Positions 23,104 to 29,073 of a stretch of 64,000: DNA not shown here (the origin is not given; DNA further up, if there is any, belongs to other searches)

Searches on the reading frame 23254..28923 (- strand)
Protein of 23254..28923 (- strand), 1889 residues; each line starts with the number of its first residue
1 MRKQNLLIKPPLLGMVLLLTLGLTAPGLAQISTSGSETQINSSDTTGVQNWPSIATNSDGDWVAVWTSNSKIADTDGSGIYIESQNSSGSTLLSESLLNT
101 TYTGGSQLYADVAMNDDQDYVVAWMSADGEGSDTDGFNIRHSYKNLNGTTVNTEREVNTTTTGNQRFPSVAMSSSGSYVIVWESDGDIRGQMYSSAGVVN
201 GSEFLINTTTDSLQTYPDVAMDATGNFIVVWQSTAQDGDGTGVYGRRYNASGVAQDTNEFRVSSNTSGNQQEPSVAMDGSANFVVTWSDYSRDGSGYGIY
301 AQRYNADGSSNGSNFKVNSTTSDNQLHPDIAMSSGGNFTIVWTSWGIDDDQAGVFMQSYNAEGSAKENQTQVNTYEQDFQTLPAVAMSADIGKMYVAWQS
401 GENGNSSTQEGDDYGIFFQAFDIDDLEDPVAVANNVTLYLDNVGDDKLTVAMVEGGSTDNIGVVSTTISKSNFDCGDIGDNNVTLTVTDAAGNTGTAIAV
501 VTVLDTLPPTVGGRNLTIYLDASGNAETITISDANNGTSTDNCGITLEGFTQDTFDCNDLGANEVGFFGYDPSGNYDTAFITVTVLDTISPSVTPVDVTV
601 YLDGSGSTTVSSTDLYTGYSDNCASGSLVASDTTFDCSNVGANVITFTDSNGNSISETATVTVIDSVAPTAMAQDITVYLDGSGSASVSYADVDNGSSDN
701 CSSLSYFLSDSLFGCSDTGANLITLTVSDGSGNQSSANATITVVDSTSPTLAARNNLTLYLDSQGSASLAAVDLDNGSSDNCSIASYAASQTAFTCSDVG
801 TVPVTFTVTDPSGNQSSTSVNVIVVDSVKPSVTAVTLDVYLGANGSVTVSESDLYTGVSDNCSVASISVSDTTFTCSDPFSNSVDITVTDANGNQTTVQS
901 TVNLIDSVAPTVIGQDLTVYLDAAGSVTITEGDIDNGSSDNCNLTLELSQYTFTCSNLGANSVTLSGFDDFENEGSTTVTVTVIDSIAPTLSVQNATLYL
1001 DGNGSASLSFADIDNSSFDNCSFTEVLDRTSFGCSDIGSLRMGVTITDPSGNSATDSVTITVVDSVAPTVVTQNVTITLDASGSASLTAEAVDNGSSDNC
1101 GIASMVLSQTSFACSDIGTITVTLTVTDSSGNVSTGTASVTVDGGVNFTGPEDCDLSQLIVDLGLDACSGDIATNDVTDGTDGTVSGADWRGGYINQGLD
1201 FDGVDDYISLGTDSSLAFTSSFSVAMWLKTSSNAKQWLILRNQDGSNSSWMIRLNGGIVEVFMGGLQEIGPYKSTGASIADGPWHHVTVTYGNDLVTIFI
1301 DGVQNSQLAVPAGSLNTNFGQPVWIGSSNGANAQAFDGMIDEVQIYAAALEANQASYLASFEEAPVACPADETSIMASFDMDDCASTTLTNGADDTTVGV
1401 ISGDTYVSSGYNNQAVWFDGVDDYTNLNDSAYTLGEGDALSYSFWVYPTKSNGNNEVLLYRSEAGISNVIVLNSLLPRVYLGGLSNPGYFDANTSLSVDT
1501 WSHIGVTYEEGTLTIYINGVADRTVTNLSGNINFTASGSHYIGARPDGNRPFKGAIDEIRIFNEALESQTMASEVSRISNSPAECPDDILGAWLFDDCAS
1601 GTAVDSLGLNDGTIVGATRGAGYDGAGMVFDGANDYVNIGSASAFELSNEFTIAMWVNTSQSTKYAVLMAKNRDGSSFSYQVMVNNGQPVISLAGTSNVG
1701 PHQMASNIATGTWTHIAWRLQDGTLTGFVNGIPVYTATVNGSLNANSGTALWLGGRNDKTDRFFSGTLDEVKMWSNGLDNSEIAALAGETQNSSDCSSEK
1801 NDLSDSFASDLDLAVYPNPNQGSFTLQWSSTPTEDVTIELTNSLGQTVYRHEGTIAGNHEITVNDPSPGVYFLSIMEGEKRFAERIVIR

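Call 29: search_protein_families(library=pfam, proteins=[window:23254-28923:-], max_evalue=0.001)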
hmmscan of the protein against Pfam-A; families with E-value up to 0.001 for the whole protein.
window:23254-28923:- (1889 aa): 5 families
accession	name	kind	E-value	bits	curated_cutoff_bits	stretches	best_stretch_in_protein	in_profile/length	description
PF13385.13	Laminin_G_3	-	6.8e-69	231.3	27.6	3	1419-1569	1-148/151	Concanavalin A-like lectin/glucanases superfamily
PF02210.31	Laminin_G_2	-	4.2e-20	72.9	22.9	2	1238-1345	9-123/126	Laminin G domain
PF18962.6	Por_Secre_tail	-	3.4e-12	46.9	27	1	1815-1888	1-75/75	Secretion system C-terminal sorting domain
PF00054.30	Laminin_G_1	-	5.1e-12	46.6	24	1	1238-1345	9-125/131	Laminin G domain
PF06439.18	3keto-disac_hyd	-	3.6e-05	24.3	26.8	0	1249-1310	97-153/187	3-keto-disaccharide hydrolase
